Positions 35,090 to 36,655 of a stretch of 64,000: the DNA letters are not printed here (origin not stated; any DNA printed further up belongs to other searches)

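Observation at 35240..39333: RecD2 helicase - minimal RNA ligase - HD-Pnk packed as one translationally coupled operon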

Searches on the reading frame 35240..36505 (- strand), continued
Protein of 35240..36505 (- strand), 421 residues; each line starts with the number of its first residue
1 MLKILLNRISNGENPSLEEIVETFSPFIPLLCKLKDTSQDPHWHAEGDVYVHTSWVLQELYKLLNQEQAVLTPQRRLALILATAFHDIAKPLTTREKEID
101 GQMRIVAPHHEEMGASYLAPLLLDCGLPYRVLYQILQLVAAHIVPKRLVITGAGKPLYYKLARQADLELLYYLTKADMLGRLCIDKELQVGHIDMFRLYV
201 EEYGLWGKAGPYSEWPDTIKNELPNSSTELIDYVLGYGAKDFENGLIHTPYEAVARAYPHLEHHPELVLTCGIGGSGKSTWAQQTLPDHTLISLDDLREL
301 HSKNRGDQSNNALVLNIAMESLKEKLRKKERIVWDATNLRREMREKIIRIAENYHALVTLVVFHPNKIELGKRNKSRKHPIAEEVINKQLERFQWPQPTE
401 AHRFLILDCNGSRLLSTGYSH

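Call 18: find_encoding_contigs(protein=P0005, flank=10000, max_places=4)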
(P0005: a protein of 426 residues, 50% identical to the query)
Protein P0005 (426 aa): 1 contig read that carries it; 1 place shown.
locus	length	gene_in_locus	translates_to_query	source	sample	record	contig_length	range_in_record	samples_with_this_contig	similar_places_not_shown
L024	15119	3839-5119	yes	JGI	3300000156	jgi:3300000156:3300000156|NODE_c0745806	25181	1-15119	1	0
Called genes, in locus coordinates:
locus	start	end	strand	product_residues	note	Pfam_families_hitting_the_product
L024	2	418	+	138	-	?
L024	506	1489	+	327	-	PF08240:ADH_N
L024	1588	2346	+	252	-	PF00497:SBP_bac_3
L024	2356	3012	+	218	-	PF12146:Hydrolase_4 (faint)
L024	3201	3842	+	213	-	PF09414:RNA_ligase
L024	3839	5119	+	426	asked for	PF01966:HD (weak), PF13671:AAA_33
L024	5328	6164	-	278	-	PF00849:PseudoU_synth_2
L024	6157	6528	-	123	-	PF04020:Phage_holin_4_2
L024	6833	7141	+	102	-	-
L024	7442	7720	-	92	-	-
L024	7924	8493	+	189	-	PF05175:MTS (faint)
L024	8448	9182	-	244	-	PF13671:AAA_33, PF17213:Hydin_ADK (faint), PF00406:ADK, PF13207:AAA_17, PF13238:AAA_18 (weak), PF05191:ADK_lid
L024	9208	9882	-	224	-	PF00406:ADK, PF13207:AAA_17, PF13671:AAA_33, PF17213:Hydin_ADK (faint), PF05191:ADK_lid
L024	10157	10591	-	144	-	PF02600:DsbB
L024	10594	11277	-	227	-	PF13462:Thioredoxin_4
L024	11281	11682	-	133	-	PF00472:RF-1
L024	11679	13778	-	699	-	PF00456:Transketolase_N, PF02779:Transket_pyr, PF22613:Transketolase_C_1, PF02780:Transketolase_C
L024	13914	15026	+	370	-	PF01073:3Beta_HSD, PF01370:Epimerase, PF04321:RmlD_sub_bind (weak), PF16363:GDP_Man_Dehyd, PF07993:NAD_binding_4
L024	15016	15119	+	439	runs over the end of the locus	PF03779:SPW, PF07884:VKOR, PF03779:SPW (weak)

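Call 19: find_encoding_contigs(protein=P0004, flank=10000, max_places=4)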
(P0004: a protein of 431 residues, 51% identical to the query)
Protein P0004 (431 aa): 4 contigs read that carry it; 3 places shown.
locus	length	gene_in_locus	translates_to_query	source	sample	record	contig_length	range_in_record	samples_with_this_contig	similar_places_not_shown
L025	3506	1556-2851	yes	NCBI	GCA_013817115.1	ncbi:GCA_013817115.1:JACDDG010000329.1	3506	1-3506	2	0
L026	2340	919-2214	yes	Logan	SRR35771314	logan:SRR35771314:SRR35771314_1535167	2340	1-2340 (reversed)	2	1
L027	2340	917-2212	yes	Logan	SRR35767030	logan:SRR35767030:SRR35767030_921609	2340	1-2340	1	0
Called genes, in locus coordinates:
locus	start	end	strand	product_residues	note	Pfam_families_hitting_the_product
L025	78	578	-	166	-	-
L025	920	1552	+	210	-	PF09414:RNA_ligase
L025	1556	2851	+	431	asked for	PF01966:HD, PF13671:AAA_33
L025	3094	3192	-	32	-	-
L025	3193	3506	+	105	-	?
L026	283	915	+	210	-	PF09414:RNA_ligase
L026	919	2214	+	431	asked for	PF01966:HD, PF13671:AAA_33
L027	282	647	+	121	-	PF09414:RNA_ligase (weak)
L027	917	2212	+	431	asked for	PF01966:HD, PF13671:AAA_33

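Call 21: search_protein_families(library=pfam, proteins=[L023:1-729:+, L023:723-1064:+, L025:78-578:-, L024:2356-3012:+], max_evalue=0.01)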
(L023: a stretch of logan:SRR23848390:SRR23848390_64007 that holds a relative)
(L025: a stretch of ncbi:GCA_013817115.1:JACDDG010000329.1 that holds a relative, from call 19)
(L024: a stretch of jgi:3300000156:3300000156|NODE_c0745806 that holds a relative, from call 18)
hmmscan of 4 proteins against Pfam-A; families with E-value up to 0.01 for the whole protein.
L023:1-729:+ (242 aa): 1 family
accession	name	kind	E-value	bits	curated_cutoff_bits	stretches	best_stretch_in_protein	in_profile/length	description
PF15542.11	Ntox50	-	3.5e-25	89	22.2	1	143-234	1-92/92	Bacterial toxin 50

L023:723-1064:+ (113 aa): 0 families

L025:78-578:- (166 aa): 1 family
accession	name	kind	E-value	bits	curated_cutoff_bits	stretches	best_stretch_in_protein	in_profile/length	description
PF08867.16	FRG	-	0.00011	23.5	25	0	120-141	67-88/94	FRG domain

L024:2356-3012:+ (218 aa): 4 families
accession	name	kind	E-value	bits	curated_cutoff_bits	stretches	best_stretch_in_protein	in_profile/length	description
PF12146.15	Hydrolase_4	-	1.3e-05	25.1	27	0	106-139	74-107/239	Serine aminopeptidase, S33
PF20408.4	Abhydrolase_11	-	5.4e-05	23.4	27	1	29-197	2-169/193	Alpha/beta hydrolase domain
PF00561.26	Abhydrolase_1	-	0.00041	20.5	25.8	1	31-141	2-102/245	alpha/beta hydrolase fold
PF00326.27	Peptidase_S9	-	0.006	16.5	22.6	0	95-144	51-100/213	Prolyl oligopeptidase family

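Call 63: search_protein_families(library=pfam, proteins=[L195:2320-2790:-], max_evalue=0.01)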
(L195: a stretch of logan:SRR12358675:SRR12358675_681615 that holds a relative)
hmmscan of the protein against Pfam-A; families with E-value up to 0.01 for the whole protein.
L195:2320-2790:- (156 aa): 0 families

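Call 72: search_protein_families(library=padloc, proteins=[window:35240-36505:-], max_evalue=0.001)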
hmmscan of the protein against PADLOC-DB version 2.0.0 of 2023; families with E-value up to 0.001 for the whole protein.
window:35240-36505:- (421 aa): 0 families

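Call 73: search_protein_families(library=phrogs, proteins=[window:35240-36505:-], max_evalue=0.001)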
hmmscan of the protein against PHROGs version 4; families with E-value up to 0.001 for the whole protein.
window:35240-36505:- (421 aa): 4 families
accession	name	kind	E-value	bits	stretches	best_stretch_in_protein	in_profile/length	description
phrog_6931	-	unknown function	1.3e-28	101.2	2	32-183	19-157/343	-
phrog_505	-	other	4e-19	70.2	1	266-399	3-146/295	polynucleotide kinase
phrog_2071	-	other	1.3e-15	59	1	264-394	15-142/282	ATPase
phrog_8238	-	DNA, RNA and nucleotide metabolism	2.1e-08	33.8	1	267-394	4-141/737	RNA ligase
